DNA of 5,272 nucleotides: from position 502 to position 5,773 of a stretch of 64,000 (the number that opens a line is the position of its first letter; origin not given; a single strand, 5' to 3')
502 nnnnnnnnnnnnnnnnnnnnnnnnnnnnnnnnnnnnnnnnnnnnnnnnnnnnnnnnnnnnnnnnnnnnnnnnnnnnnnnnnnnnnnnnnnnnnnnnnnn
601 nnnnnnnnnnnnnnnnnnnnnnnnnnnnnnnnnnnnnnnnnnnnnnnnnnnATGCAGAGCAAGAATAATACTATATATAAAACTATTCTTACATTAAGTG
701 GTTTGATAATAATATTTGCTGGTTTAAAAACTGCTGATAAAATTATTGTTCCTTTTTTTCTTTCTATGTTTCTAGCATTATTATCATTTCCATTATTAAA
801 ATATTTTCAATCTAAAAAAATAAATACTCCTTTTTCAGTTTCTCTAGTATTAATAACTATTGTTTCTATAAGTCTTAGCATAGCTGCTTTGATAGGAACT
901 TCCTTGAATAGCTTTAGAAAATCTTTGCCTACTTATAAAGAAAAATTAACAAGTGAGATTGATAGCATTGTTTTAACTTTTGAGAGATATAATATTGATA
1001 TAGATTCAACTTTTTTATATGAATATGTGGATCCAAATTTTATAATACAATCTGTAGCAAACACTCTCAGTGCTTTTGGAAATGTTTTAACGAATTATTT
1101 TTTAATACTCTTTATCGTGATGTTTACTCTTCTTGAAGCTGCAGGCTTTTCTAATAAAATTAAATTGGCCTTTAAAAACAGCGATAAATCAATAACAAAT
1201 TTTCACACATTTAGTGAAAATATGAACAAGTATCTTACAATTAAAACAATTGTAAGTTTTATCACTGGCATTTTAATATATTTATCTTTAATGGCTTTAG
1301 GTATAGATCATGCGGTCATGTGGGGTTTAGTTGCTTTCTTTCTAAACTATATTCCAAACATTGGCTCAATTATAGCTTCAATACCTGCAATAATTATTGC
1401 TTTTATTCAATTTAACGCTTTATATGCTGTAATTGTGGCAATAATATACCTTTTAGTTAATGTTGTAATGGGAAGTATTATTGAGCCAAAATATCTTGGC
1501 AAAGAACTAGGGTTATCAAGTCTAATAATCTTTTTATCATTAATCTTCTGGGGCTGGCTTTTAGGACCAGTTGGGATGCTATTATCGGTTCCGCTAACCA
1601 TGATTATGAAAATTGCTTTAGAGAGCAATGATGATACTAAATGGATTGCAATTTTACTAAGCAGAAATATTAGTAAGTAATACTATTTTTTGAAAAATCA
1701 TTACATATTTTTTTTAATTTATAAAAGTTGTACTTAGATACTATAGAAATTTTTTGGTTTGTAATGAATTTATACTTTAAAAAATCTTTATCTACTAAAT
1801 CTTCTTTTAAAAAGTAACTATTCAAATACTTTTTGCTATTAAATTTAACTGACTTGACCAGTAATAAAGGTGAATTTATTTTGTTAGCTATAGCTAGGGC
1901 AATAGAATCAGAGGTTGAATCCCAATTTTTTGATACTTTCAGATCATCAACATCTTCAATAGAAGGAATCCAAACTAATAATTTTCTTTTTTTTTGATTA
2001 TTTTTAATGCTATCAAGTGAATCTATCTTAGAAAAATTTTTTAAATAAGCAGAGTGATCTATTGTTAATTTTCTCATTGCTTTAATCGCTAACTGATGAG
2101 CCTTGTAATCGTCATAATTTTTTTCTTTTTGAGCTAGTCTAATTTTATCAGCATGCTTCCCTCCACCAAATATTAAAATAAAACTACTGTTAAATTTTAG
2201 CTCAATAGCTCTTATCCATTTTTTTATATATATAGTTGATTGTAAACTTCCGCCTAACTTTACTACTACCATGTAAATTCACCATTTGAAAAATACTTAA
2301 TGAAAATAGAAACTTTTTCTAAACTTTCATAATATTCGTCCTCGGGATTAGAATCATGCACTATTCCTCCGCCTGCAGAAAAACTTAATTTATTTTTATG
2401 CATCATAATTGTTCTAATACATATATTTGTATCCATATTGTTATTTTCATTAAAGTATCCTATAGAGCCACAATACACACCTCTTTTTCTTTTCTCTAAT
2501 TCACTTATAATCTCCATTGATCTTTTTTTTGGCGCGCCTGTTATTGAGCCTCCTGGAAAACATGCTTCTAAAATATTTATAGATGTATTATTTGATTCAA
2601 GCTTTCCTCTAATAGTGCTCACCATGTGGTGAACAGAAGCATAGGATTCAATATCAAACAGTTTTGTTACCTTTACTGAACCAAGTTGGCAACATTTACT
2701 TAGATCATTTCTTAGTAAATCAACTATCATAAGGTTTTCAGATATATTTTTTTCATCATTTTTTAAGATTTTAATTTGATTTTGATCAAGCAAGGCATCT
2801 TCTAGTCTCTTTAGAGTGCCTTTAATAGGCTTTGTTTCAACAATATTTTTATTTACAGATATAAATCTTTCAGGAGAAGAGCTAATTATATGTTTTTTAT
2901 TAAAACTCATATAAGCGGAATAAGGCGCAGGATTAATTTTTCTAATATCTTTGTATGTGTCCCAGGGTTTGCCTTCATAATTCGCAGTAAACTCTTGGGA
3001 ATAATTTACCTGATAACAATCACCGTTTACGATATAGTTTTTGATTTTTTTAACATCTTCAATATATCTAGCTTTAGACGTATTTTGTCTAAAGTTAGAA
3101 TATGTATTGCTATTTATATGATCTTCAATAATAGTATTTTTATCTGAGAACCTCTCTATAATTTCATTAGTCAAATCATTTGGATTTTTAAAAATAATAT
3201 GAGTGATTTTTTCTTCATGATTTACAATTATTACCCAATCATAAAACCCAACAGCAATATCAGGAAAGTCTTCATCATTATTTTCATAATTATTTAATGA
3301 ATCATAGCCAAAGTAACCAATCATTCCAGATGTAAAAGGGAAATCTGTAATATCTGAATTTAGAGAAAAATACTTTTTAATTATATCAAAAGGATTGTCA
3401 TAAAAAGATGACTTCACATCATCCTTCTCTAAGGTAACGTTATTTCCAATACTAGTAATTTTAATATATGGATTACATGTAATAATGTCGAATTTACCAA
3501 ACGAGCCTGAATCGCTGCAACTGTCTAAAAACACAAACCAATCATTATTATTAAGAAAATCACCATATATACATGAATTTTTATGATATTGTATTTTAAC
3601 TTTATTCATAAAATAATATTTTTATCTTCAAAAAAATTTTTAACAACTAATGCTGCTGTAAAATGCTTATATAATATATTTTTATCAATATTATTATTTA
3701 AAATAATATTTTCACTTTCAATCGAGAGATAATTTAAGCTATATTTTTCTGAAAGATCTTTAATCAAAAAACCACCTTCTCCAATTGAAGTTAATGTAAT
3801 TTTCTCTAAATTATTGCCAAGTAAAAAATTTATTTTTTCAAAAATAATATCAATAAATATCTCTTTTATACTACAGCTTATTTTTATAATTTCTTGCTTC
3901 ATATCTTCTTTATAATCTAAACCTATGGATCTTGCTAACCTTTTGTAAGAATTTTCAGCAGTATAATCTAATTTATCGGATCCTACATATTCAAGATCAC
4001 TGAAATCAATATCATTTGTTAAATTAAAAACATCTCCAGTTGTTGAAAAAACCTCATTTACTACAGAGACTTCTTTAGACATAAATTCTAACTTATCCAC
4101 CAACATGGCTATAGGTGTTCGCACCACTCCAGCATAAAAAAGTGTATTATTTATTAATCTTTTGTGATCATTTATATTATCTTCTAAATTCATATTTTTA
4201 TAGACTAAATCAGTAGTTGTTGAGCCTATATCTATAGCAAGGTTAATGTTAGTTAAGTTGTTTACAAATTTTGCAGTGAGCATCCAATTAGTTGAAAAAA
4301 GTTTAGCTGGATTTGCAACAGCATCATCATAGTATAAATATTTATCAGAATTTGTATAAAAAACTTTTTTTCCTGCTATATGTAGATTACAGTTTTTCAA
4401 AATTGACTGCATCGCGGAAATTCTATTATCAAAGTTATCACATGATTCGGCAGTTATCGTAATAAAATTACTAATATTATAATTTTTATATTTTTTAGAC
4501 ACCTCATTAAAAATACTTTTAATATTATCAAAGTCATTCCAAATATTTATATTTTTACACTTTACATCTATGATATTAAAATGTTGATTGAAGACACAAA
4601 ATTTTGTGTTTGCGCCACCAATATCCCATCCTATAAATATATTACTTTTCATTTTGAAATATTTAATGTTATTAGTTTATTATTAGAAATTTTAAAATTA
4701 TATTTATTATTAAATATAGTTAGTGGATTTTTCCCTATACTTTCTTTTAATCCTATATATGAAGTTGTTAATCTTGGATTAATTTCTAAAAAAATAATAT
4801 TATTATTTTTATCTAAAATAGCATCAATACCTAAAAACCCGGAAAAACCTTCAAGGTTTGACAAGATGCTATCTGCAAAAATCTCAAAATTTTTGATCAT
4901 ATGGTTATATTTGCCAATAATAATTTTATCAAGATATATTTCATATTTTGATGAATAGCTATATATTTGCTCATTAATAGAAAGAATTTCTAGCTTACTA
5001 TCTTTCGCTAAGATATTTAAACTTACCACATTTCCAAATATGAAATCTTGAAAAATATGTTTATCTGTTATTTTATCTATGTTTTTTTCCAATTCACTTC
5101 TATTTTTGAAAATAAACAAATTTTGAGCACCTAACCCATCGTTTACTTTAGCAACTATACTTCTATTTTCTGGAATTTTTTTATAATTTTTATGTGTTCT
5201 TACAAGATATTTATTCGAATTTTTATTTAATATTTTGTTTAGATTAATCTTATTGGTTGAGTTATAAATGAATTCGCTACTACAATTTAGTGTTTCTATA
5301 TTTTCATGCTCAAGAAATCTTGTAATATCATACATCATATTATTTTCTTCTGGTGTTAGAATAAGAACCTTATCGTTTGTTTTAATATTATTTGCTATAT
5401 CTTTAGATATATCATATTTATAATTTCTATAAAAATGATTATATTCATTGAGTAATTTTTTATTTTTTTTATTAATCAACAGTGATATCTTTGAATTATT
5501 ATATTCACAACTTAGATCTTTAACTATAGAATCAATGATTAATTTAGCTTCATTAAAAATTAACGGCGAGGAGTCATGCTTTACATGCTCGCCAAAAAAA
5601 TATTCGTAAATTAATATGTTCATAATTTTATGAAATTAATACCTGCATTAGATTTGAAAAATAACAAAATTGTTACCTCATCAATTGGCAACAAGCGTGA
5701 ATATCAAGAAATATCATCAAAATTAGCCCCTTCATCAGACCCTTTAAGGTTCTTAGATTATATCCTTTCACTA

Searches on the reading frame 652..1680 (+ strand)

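Call 52: search_protein_families(library=pfam, proteins=[window:652-1680:+], max_evalue=1e-8)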
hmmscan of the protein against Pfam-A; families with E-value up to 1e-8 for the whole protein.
window:652-1680:+ (342 aa): 1 family
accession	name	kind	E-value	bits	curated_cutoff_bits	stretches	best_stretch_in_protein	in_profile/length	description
PF01594.21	AI-2E_transport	-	1.1e-57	196.1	34.3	1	18-324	8-324/327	AI-2E family transporter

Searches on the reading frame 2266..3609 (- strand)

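Call 52: search_protein_families(library=pfam, proteins=[window:2266-3609:-], max_evalue=1e-8)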
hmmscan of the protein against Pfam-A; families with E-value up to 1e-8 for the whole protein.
window:2266-3609:- (447 aa): 2 families
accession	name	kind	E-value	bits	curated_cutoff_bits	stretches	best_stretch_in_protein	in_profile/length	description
PF00425.24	Chorismate_bind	-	4.1e-95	318.6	27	1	179-432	2-257/257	chorismate binding enzyme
PF04715.19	Anth_synt_I_N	-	1.7e-20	74.2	23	1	21-137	14-139/140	Anthranilate synthase component I, N terminal region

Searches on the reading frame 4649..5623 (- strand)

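Call 52: search_protein_families(library=pfam, proteins=[window:4649-5623:-], max_evalue=1e-8)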
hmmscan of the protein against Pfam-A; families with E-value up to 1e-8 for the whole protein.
window:4649-5623:- (324 aa): 1 family
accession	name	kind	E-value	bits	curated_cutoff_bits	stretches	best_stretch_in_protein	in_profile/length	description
PF02655.19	ATP-grasp_3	-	1.7e-22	80.7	23.2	1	124-288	3-160/160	ATP-grasp domain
